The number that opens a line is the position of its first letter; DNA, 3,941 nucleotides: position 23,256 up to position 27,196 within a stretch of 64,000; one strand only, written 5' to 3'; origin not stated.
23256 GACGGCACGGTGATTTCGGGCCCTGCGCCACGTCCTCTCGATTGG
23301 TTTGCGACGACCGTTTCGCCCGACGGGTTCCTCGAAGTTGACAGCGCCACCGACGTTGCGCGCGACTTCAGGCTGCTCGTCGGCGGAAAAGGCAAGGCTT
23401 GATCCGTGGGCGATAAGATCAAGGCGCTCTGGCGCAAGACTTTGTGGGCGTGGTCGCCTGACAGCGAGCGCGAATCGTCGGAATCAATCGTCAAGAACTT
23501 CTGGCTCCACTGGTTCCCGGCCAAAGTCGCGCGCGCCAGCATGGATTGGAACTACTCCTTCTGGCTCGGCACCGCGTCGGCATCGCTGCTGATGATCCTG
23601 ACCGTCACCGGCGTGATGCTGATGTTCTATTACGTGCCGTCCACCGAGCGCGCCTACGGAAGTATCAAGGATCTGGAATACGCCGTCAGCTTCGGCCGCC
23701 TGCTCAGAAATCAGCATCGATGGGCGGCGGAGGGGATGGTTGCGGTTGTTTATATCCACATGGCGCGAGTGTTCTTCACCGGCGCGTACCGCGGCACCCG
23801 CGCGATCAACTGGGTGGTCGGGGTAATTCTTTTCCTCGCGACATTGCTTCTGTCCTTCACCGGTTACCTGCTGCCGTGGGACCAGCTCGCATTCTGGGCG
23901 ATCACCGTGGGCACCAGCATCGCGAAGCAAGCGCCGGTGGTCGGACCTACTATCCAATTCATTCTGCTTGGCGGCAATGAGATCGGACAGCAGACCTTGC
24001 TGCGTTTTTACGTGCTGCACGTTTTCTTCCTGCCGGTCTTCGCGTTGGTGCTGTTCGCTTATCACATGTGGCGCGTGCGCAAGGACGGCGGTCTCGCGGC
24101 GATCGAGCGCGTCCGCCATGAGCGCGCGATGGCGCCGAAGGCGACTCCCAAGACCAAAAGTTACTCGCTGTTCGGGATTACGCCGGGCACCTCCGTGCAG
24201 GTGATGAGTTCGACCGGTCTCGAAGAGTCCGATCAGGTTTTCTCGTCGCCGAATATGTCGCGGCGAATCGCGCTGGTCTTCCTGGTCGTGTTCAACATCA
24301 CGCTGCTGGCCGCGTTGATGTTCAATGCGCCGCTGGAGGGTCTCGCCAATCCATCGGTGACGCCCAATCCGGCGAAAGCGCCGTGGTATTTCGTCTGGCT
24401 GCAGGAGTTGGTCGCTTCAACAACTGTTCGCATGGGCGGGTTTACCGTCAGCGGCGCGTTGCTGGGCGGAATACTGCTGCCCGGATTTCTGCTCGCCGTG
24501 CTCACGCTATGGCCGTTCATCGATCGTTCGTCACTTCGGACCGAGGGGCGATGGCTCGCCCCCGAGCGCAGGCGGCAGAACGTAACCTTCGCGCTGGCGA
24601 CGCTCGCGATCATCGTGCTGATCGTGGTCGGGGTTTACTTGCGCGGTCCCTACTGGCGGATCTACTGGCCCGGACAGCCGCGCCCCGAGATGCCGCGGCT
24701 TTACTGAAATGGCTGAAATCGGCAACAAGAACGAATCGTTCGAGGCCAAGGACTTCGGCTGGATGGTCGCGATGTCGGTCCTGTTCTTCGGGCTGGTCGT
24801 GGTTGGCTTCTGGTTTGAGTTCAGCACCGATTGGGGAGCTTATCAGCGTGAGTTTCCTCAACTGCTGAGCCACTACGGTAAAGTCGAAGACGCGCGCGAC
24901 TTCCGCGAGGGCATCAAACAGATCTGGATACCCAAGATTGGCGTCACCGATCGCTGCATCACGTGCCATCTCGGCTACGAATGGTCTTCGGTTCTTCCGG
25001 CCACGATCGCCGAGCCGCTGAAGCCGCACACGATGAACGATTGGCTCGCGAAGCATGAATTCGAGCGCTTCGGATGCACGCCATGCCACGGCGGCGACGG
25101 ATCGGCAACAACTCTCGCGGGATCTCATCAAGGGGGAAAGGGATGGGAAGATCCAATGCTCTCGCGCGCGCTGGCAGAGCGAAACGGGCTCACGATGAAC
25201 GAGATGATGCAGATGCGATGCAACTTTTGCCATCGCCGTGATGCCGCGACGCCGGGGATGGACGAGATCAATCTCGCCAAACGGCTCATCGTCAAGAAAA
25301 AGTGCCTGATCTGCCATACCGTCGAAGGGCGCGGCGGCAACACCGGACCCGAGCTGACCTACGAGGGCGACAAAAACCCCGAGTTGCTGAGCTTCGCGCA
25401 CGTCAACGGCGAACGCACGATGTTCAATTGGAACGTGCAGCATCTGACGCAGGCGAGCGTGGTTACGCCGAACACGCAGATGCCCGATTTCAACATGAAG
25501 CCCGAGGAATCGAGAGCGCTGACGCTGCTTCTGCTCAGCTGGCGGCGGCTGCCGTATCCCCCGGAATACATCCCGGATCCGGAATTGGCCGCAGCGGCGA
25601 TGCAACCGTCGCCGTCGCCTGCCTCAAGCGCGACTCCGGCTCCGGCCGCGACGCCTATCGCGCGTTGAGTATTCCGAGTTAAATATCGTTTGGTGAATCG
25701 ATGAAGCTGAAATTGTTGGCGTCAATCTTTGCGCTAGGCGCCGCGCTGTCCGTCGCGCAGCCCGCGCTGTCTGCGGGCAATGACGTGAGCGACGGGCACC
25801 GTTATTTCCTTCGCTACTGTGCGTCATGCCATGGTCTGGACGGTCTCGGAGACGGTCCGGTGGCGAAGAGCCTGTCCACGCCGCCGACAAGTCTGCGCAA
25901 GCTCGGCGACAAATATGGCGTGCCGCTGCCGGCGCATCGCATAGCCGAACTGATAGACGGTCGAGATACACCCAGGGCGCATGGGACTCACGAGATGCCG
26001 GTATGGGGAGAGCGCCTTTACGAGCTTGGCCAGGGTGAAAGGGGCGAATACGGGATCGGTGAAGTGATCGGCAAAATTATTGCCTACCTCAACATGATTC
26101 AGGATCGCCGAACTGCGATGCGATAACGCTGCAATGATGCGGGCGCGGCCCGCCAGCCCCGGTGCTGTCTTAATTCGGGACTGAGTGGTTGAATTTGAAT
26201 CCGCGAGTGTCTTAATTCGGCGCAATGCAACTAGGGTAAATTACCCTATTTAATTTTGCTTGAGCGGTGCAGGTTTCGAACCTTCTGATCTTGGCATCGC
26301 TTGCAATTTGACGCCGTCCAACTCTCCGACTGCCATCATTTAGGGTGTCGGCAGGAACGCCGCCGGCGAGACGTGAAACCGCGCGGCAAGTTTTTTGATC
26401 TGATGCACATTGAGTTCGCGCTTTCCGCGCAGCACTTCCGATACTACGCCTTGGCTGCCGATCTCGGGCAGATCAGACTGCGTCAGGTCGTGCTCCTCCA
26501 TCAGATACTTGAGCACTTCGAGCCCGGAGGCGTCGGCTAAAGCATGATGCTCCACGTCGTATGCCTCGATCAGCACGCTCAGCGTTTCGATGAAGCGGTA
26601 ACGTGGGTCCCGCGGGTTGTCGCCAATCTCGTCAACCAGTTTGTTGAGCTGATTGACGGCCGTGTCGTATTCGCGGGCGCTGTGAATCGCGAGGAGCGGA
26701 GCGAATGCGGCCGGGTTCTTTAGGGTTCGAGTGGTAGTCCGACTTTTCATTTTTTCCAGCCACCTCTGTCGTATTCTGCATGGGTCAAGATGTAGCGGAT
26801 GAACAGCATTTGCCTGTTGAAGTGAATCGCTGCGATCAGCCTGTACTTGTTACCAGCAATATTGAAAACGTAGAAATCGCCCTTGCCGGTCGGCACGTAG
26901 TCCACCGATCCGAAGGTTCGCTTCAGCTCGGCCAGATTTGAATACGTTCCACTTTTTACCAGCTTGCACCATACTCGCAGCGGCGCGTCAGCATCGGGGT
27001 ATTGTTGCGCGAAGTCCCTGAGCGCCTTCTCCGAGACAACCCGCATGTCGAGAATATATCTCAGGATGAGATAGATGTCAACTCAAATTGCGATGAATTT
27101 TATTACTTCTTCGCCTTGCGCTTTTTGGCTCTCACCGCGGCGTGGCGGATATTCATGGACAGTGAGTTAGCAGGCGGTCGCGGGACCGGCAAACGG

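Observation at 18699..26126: Rieske/cytochrome b complex encoded with a GltD-like NAD(P)H flavoprotein, a porin and four c-type cytochromes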

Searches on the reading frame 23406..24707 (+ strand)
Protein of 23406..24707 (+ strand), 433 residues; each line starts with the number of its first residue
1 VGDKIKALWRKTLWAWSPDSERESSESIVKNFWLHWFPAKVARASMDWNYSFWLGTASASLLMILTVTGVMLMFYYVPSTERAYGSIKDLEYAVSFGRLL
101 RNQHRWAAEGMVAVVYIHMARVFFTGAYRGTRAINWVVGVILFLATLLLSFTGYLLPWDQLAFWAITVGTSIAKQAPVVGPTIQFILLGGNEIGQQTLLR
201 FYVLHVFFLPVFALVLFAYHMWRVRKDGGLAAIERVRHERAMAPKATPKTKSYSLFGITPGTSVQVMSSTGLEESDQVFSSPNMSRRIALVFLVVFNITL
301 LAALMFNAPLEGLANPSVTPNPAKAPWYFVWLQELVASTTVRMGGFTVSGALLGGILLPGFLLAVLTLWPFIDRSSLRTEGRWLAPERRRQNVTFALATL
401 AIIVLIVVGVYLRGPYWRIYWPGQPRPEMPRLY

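Call 3: search_protein_families(library=pfam, proteins=[window:23406-24707:+], max_evalue=0.01)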
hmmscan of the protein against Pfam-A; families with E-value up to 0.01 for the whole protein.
window:23406-24707:+ (433 aa): 4 families
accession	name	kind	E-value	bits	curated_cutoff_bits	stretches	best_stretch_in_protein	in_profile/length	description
PF00033.24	Cytochrome_B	-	9.7e-43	146.6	27.2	1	48-227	10-188/189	Cytochrome b/b6/petB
PF13631.11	Cytochrom_B_N_2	-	5.3e-41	140.8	27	1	111-254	3-148/169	Cytochrome b(N-terminal)/b6/petB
PF00032.22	Cytochrom_B_C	-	3e-05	24.6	20.7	1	314-410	2-83/102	Cytochrome b(C-terminal)/b6/petD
PF14358.11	DUF4405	-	0.00014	22.7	26.7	1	59-120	7-63/66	Domain of unknown function (DUF4405)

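Call 20: search_solved_structures(query=window:23406-24707:+, max_evalue=0.001)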
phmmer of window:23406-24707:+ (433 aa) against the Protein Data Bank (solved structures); distinct sequences matched with E-value up to 0.001: 53.
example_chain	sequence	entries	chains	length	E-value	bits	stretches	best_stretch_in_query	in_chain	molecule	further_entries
2zt9_A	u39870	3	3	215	1.1e-39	139.9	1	50-228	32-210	Cytochrome b6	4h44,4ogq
1vf5_A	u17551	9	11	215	1.1e-39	139.8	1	49-228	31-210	CYTOCHROME B6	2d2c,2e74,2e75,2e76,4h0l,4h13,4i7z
6rqf_I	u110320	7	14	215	2.2e-39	138.8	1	49-228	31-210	Cytochrome b6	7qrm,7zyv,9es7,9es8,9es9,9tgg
7r0w_I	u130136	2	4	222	3.1e-39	138.3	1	49-228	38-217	Cytochrome b6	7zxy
1q90_B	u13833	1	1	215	1.9e-38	135.8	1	50-228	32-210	Cytochrome b6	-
2qjp_A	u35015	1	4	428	2.4e-31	112.4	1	47-247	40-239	Cytochrome b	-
2qjk_A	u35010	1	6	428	2.4e-31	112.4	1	47-247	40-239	Cytochrome b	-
5kkz_A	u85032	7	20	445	2.6e-31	112.2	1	47-247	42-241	Cytochrome b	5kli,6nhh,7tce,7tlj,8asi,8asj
2fyn_A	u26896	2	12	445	3e-31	112.1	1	47-247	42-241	Cytochrome b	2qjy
6nin_A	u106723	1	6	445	3.9e-31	111.7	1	47-247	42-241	Cytochrome b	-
29ye_B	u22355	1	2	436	4.4e-30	108.2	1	48-246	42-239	Cytochrome b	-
1zrt_C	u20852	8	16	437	4.5e-30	108.2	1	48-246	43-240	Cytochrome b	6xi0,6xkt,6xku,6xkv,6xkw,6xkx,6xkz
29xz_B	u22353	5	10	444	4.8e-30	108.1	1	48-246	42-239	Cytochrome b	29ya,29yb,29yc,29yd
8bel_C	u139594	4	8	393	1.6e-29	106.3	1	49-221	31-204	Cytochrome b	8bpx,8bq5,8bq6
7jrg_C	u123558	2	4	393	3.4e-29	105.3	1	49-220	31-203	COB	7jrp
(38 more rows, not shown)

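Call 45: search_protein_families(library=ncbifam, proteins=[window:23406-24707:+], max_evalue=0.001)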
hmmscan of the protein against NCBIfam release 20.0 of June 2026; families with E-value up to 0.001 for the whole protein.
window:23406-24707:+ (433 aa): 5 families
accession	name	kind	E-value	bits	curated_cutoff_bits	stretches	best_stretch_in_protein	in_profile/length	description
NF040969.1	cytb_ExtP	equivalog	1.1e-76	257.2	290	1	29-230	2-203/205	selenite/tellurite reduction operon b-type cytochrome ExtP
NF002990.0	PRK03735.1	subfamily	4.5e-56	190.1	325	1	21-228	11-218/223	cytochrome b6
NF050120.1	bc1_QcrB_actin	exception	4.1e-37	128.2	500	1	49-224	23-215/458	cytochrome bc1 complex cytochrome b subunit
NF041076.1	cyt_b_SoxC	equivalog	3e-30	105.6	740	1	48-407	24-354/542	proton pump complex cytochrome B SoxC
NF040970.1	memb_ExtQ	equivalog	2.6e-18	66.5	150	1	279-422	3-133/134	selenite/tellurite reduction operon b-type cytochrome membrane protein ExtQ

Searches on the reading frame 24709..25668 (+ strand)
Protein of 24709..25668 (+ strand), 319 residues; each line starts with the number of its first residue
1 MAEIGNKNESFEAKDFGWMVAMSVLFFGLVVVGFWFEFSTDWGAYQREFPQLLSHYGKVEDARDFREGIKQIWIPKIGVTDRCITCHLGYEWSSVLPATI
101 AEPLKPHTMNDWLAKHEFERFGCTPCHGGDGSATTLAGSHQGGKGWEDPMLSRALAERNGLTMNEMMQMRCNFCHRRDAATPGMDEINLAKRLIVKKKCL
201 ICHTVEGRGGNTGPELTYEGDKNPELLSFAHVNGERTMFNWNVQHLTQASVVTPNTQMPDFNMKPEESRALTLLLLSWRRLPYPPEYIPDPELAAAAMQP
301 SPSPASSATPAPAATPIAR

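Call 3: search_protein_families(library=pfam, proteins=[window:24709-25668:+], max_evalue=0.01)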
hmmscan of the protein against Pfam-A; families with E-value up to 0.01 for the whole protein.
window:24709-25668:+ (319 aa): 5 families
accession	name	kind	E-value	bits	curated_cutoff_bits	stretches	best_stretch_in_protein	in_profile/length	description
PF00034.26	Cytochrom_C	-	2.9e-07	32.1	21.3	1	191-275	5-86/90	Cytochrome c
PF13442.11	Cytochrome_CBB3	-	2.5e-06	28.1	27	1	194-249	9-59/68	Cytochrome C oxidase, cbb3-type, subunit III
PF14522.11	Cytochrome_C7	-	0.00031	20.9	24.8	0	120-204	13-67/67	Cytochrome c7 and related cytochrome c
PF14537.11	Cytochrom_c3_2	-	0.00035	21.4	25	0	166-204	4-34/79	Cytochrome c3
PF22113.1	Mtrc-MtrF_II-IV_dom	-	0.00063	19.8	30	0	77-179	78-167/176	Outer membrane cytochrome MtrC/MtrF-like, domains II/IV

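Call 45: search_protein_families(library=ncbifam, proteins=[window:24709-25668:+], max_evalue=0.001)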
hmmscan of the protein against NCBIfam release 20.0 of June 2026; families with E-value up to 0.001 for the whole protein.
window:24709-25668:+ (319 aa): 2 families
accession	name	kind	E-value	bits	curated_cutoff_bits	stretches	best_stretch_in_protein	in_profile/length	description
TIGR02603.1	CxxCH_TIGR02603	domain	1.2e-06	28.6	68.15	1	192-232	7-48/134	putative heme-binding domain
TIGR04485.1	thiosulf_SoxX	equivalog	4.6e-05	24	61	1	198-263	4-59/78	sulfur oxidation c-type cytochrome SoxX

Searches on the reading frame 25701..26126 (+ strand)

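Call 3: search_protein_families(library=pfam, proteins=[window:25701-26126:+], max_evalue=0.01)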
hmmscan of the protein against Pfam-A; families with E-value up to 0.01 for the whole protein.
window:25701-26126:+ (141 aa): 2 families
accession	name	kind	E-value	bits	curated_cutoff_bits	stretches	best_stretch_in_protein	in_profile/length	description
PF13442.11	Cytochrome_CBB3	-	6.6e-05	23.6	27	1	28-67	2-39/68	Cytochrome C oxidase, cbb3-type, subunit III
PF00034.26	Cytochrom_C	-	0.00039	22.1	21.3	1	30-62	2-34/90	Cytochrome c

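Call 45: search_protein_families(library=ncbifam, proteins=[window:25701-26126:+], max_evalue=0.001)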
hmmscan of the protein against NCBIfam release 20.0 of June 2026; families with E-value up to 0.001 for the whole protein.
window:25701-26126:+ (141 aa): 0 families

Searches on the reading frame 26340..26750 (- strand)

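Call 54: search_protein_families(library=pfam, proteins=[window:26340-26750:-], max_evalue=0.0001)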
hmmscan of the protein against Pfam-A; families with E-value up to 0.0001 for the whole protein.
window:26340-26750:- (136 aa): 1 family
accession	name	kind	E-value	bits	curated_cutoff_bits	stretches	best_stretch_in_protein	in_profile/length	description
PF01381.28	HTH_3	-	1.8e-06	28.3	23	1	80-130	1-53/55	Helix-turn-helix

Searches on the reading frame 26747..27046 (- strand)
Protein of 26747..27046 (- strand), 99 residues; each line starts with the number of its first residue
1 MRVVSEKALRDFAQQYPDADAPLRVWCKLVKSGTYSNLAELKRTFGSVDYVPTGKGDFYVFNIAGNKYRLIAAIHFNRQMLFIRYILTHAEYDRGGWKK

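Call 54: search_protein_families(library=pfam, proteins=[window:26747-27046:-], max_evalue=0.0001)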
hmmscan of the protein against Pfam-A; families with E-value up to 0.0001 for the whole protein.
window:26747-27046:- (99 aa): 1 family
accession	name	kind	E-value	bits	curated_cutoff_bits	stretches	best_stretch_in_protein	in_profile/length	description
PF09907.15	HigB_toxin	-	3.8e-28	98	27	1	21-94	3-73/74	HigB_toxin, RelE-like toxic component of a toxin-antitoxin system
